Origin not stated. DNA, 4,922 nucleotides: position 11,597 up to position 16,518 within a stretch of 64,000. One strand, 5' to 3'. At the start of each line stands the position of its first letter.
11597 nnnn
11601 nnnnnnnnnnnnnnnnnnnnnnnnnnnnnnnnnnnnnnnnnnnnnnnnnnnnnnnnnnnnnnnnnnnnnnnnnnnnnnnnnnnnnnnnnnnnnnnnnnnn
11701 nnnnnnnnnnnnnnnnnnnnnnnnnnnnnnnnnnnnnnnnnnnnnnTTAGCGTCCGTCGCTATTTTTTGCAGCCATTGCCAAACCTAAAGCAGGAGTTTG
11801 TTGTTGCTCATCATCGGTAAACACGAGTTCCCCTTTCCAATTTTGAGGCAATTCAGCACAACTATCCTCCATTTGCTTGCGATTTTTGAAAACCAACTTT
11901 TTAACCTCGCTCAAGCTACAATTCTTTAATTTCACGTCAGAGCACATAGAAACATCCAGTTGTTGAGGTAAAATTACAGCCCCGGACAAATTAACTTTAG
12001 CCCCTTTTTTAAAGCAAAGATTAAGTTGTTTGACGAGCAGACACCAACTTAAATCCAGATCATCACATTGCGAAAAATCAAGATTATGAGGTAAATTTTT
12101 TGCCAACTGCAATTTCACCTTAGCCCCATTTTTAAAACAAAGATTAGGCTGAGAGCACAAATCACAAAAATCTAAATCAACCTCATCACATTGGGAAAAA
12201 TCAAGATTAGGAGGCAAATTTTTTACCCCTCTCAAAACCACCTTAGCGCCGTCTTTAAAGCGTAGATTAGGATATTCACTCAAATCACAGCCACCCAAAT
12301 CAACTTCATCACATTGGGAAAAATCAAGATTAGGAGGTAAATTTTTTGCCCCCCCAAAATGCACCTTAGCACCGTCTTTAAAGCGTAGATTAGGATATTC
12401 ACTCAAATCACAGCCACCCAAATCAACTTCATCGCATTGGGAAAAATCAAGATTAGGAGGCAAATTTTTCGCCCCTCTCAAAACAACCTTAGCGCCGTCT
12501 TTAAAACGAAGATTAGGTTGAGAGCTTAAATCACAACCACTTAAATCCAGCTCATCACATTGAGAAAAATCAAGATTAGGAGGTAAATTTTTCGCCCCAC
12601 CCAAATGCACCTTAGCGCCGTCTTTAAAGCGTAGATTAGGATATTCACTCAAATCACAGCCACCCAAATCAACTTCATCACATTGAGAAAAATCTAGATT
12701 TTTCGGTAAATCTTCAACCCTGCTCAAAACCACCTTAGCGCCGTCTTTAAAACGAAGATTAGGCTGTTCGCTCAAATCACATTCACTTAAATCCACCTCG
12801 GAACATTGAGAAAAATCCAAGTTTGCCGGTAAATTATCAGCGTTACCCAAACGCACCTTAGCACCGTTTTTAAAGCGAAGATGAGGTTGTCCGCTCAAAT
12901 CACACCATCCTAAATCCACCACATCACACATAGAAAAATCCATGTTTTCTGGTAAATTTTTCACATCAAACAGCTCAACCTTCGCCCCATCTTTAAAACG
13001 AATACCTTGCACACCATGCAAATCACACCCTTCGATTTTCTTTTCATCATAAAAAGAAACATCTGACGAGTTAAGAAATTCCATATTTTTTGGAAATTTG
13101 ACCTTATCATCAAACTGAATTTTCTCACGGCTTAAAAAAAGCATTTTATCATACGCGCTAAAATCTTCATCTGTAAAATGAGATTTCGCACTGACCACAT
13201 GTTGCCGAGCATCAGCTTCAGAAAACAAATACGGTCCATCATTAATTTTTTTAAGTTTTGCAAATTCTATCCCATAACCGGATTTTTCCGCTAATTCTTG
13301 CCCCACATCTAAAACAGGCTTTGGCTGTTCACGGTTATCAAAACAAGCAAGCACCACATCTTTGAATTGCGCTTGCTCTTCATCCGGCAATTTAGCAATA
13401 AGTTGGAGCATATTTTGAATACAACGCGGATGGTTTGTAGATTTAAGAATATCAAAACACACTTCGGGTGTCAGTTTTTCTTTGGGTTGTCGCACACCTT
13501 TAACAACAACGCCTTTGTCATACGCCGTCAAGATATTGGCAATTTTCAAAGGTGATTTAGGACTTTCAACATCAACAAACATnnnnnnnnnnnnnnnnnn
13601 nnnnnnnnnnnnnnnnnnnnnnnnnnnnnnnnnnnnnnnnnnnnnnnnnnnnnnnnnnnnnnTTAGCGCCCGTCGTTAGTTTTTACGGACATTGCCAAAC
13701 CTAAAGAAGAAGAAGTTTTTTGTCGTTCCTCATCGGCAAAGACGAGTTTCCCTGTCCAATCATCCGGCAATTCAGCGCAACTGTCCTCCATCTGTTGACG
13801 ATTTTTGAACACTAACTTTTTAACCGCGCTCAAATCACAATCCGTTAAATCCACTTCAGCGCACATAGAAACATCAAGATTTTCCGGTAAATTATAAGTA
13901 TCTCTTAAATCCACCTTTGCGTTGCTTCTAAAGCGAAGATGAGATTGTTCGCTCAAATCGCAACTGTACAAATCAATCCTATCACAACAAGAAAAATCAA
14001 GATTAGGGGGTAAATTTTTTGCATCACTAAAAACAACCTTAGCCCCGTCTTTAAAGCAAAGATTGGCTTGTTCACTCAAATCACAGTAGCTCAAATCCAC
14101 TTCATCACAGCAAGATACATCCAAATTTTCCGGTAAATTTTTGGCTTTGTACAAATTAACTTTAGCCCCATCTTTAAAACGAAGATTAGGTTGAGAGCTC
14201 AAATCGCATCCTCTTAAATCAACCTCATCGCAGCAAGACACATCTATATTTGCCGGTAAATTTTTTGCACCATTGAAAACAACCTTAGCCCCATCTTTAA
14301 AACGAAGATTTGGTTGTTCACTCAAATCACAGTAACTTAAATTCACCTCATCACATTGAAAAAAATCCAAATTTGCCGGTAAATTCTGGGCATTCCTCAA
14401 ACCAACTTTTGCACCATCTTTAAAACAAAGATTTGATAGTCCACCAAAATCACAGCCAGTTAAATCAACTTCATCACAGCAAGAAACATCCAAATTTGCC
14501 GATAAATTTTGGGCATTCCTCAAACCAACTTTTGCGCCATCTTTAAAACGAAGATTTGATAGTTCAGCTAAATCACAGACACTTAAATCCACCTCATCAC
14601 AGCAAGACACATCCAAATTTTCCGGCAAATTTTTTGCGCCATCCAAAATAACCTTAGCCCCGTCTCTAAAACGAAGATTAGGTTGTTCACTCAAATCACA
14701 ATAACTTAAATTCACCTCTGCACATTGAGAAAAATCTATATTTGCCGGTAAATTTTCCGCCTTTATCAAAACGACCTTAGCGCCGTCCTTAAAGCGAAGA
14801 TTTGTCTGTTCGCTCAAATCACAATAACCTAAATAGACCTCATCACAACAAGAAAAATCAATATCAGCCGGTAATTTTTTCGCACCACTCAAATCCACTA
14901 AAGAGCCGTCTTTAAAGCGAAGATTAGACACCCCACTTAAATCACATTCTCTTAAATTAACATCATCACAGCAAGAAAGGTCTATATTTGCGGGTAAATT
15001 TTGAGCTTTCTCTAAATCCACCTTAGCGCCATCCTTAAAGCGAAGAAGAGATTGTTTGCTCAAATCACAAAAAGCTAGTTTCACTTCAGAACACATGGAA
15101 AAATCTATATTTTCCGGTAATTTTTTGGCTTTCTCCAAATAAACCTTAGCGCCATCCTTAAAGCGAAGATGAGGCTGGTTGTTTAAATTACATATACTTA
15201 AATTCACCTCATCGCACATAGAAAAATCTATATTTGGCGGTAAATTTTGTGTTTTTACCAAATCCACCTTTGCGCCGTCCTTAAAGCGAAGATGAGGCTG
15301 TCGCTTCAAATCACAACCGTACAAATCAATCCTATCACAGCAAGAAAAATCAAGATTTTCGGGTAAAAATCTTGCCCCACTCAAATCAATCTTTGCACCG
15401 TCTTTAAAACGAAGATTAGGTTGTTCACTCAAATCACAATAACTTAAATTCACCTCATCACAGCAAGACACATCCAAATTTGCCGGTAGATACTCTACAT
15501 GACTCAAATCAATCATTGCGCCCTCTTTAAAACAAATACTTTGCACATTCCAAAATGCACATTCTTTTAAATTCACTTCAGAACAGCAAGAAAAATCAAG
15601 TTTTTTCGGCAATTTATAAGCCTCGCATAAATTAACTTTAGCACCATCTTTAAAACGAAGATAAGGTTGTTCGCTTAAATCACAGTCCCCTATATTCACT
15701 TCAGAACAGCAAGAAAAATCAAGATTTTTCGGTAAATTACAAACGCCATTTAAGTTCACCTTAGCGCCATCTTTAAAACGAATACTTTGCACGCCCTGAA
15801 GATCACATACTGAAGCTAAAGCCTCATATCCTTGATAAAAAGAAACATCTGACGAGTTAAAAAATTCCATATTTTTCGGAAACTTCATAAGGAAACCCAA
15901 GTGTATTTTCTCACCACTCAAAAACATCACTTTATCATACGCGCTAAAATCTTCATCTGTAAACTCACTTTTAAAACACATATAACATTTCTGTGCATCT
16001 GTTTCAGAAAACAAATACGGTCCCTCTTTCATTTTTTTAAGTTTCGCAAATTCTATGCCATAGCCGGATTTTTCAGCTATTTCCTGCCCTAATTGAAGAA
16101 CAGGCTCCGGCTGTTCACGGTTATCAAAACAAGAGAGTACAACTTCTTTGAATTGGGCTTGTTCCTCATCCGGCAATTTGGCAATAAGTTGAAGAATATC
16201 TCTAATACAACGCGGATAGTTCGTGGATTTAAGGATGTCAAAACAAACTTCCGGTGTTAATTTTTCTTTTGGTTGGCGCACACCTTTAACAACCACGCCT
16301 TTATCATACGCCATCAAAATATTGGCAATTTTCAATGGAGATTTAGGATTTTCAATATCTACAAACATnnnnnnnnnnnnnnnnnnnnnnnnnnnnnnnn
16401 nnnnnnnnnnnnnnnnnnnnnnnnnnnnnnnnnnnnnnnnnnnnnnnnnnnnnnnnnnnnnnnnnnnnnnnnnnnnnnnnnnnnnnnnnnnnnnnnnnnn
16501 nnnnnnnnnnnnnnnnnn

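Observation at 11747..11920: Conserved C-terminal cap and basic tails; all 12 members end in Arg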

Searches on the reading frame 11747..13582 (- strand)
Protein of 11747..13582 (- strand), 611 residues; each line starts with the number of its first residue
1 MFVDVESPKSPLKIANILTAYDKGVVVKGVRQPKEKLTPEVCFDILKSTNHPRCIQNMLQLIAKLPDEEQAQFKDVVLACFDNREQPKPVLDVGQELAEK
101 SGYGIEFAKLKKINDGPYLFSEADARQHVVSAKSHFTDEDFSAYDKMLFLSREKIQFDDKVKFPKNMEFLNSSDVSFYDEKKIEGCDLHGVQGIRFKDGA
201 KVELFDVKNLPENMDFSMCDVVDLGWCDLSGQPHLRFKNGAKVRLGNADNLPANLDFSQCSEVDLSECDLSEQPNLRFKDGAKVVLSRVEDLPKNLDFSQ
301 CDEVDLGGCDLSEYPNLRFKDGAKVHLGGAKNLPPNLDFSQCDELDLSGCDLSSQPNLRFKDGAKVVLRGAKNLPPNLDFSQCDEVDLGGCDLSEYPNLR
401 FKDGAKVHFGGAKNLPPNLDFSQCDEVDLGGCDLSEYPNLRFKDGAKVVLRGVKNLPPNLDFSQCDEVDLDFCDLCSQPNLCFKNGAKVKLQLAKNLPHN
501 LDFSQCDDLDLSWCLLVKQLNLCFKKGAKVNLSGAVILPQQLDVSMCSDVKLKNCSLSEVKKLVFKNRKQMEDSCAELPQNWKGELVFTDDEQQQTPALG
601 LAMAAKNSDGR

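Call 6: search_protein_families(library=pfam, proteins=[window:11747-13582:-], max_evalue=0.1)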
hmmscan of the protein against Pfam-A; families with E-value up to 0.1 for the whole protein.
window:11747-13582:- (611 aa): 2 families
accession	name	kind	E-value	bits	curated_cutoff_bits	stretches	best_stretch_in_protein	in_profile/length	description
PF14564.11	Membrane_bind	-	0.016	16.1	25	0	151-177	79-105/110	Membrane binding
PF10969.13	DUF2771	-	0.044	14.4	23.8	0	257-287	22-51/128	Protein of unknown function (DUF2771)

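Call 7: search_protein_families(library=ncbifam, proteins=[window:11747-13582:-], max_evalue=0.1)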
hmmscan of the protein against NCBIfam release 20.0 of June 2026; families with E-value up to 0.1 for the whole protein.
window:11747-13582:- (611 aa): 4 families
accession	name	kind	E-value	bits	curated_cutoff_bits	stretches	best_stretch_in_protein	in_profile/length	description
TIGR04190.1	B12_SAM_Ta0216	equivalog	2.4e-07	29.7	500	0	268-299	157-188/554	TIGR04190 family B12-binding domain/radical SAM domain protein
TIGR02657.1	amicyanin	equivalog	4.1e-07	30.3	110.2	0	272-301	9-38/83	amicyanin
NF052603.1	penta_Alr5209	equivalog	1e-05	25.6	125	0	326-353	29-56/113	Alr5209 family pentapeptide repeat protein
NF053573.1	PBP2_PenA_Neis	exception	1.4e-05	23.9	1105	0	316-372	158-214/572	peptidoglycan D,D-transpeptidase PBP2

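Call 8: find_homologous_proteins(query=window:11747-13582:-, max_evalue=0.00001)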
Query window:11747-13582:- (611 aa): 262 proteins with E <= 0.00001 among 8000 candidates; the best 120 are listed.
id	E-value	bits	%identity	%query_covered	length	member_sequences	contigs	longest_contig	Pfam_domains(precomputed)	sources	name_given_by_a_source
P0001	0.0e+0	1100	87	73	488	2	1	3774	-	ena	-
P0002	2.5e-261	886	72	64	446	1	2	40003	-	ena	-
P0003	2.2e-257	873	41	94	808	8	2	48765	-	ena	-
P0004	9.6e-253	858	41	94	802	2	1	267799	PF15997.12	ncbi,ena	-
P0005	4.3e-245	833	43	95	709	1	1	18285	-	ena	-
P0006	1.1e-231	789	69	81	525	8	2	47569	-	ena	-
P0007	3.6e-218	744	67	80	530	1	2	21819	-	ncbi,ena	-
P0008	6.2e-216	737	71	73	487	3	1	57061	-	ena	-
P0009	2.2e-215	735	73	74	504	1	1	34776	-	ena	-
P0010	1.0e-199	683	64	81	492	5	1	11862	-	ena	-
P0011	1.1e-199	683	68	74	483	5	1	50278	-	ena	-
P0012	1.0e-198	680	69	67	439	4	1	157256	-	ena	-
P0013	8.7e-198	677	66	79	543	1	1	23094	-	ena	-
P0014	6.8e-197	674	71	67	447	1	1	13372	-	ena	-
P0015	3.6e-195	668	66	73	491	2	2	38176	-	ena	-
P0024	2.1e-182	626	68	67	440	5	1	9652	PF00805.29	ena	-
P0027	4.0e-177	608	65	67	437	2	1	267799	-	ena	-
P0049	6.4e-154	532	56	73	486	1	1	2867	PF00805.29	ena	-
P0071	1.8e-133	464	54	66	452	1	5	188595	-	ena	-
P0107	8.7e-112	393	47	68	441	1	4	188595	-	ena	-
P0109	3.1e-111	391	41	77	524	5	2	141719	-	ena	-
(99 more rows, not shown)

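Call 11: find_encoding_contigs(protein=P0004, flank=10000, max_places=3)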
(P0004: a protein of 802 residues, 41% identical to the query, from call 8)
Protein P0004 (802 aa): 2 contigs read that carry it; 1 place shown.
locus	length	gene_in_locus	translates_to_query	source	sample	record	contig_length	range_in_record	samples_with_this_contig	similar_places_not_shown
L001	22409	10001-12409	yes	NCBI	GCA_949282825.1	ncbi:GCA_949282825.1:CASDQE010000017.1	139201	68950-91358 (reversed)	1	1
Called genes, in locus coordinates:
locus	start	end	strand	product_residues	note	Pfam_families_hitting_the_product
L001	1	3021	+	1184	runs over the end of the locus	PF01855:POR_N, PF17147:PFOR_II, PF01558:POR, PF10371:EKR, PF12837:Fer4_6, PF12838:Fer4_7, PF13237:Fer4_10, PF13484:Fer4_16, +7 more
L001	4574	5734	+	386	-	PF22643:NagA_N (faint), PF01979:Amidohydro_1, PF07969:Amidohydro_3 (weak)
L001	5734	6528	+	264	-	PF01182:Glucosamine_iso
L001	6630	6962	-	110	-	-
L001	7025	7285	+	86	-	-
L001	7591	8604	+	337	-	-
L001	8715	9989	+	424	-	-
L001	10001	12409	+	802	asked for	PF15997:DUF4772 (faint)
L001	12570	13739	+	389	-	-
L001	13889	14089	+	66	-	-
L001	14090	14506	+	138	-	-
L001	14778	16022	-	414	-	-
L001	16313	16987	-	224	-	PF00717:Peptidase_S24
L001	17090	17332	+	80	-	-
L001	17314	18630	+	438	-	-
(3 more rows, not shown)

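Call 42: find_encoding_contigs(protein=P0071, flank=10000, max_places=2)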
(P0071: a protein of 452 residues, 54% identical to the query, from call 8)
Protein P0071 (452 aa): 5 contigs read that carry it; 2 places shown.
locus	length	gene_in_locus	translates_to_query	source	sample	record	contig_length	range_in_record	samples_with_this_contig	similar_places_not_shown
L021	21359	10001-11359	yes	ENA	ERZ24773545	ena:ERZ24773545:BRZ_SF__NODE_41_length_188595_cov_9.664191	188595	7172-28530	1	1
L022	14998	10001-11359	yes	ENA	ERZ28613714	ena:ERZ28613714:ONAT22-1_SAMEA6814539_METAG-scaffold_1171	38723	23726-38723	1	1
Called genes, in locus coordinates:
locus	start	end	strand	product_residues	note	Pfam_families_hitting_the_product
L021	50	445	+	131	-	-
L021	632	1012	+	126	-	-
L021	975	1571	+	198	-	-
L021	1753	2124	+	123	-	-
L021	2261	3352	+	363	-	-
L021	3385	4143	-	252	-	PF01510:Amidase_2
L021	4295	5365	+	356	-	PF03462:PCRF, PF00472:RF-1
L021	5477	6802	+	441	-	-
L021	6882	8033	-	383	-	-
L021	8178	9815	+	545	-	PF00342:PGI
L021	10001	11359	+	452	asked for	-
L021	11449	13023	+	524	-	-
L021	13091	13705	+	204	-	-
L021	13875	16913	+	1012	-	-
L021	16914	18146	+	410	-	-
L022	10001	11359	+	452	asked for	-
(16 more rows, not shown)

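Call 43: find_encoding_contigs(protein=P0012, flank=10000, max_places=2)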
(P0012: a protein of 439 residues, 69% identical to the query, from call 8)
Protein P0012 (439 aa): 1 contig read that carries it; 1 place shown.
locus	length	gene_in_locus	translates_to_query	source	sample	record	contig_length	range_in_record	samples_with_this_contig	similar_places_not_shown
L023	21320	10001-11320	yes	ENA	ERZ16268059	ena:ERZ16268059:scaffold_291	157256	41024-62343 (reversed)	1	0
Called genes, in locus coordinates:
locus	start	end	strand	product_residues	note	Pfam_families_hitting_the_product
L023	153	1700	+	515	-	-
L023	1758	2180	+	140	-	-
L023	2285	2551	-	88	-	-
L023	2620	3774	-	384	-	PF02811:PHP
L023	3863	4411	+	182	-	PF07017:PagP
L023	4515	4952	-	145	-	PF00156:Pribosyltran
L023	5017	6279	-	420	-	PF06245:DUF1015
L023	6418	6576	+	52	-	-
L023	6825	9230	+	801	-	PF00912:Transgly, PF17092:PCB_OB, PF00905:Transpeptidase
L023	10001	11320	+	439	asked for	-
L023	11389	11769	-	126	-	PF02537:CRCB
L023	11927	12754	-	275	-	-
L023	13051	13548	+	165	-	-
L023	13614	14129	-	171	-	-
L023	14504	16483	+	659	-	PF02518:HATPase_c, PF13589:HATPase_c_3, PF01119:DNA_mis_repair, PF08676:MutL_C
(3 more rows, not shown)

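Call 69: find_encoding_contigs(protein=P0107, flank=10000, max_places=1)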
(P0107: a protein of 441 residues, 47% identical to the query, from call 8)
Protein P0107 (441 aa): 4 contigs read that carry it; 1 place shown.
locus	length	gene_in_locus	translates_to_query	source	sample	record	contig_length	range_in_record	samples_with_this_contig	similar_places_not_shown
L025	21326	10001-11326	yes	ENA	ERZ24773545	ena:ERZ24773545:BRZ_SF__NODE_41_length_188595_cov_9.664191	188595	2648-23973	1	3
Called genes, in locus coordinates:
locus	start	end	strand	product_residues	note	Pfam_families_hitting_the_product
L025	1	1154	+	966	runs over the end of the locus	-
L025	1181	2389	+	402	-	PF01926:MMR_HSR1, PF02421:FeoB_N, PF18128:HydF_dimer, PF18133:HydF_tetramer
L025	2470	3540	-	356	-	-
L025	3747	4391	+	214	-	PF28549:NDPSase_N, PF00293:NUDIX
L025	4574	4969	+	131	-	-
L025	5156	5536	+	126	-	-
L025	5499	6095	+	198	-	-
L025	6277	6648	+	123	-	-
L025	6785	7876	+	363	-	-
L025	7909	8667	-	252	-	PF01510:Amidase_2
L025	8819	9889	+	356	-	PF03462:PCRF, PF00472:RF-1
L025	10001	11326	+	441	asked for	-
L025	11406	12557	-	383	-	-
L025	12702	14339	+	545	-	PF00342:PGI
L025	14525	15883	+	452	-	-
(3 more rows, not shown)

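Call 70: find_encoding_contigs(protein=P0027, flank=10000, max_places=1)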
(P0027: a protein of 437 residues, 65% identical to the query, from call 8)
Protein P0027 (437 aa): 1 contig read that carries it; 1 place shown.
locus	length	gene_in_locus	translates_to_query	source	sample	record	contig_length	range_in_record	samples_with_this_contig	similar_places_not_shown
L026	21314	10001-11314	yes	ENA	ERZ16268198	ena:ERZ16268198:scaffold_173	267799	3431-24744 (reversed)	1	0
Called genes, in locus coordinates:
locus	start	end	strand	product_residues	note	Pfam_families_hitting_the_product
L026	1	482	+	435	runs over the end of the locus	-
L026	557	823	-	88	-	-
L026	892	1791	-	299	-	PF02811:PHP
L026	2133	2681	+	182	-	PF07017:PagP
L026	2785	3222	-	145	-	PF00156:Pribosyltran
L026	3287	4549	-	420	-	PF06245:DUF1015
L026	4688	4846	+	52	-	-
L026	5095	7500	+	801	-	PF00912:Transgly, PF17092:PCB_OB, PF00905:Transpeptidase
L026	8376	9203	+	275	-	-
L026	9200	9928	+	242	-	-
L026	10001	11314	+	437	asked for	-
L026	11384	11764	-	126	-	PF02537:CRCB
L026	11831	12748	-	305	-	-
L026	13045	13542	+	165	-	-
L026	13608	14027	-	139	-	-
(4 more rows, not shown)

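Call 71: find_encoding_contigs(protein=P0109, flank=10000, max_places=1)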
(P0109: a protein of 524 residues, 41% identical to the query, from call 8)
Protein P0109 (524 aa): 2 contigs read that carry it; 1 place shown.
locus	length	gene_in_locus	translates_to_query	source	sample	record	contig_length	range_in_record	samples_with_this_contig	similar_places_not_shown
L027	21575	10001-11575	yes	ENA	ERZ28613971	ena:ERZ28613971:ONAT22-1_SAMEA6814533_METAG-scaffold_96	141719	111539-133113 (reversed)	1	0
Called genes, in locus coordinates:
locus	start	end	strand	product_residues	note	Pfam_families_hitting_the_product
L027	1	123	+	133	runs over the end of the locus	-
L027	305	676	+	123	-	-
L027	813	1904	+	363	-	-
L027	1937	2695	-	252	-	PF01510:Amidase_2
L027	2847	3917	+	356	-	PF03462:PCRF, PF00472:RF-1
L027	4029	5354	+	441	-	-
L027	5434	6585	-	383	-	-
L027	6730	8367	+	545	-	PF00342:PGI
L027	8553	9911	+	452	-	-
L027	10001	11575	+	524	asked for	-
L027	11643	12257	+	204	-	-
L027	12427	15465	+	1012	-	-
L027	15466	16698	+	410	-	-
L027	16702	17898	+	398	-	-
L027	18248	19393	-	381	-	-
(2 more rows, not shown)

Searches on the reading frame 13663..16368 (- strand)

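Call 6: search_protein_families(library=pfam, proteins=[window:13663-16368:-], max_evalue=0.1)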
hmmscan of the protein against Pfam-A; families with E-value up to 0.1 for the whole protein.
window:13663-16368:- (901 aa): 2 families
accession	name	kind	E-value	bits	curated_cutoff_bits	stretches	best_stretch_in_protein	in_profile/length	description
PF22363.1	MrkH_YcgR_like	-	0.0001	23.2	27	0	386-439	23-79/97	MrkH-like, YcgR-like domain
PF03325.18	Herpes_PAP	-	0.099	12.7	25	0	683-711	81-109/166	Herpesvirus polymerase accessory protein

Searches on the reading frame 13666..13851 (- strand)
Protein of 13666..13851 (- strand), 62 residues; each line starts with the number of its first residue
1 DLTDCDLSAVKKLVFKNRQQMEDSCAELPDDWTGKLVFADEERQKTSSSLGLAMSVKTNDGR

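Call 67: find_homologous_proteins(query=window:13666-13851:-, max_evalue=0.001)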
Query seq(62 aa): no candidate shares three 5-residue words with the query. No homologue found.
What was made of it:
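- Tried and rejected: That search was wasted (call 67).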
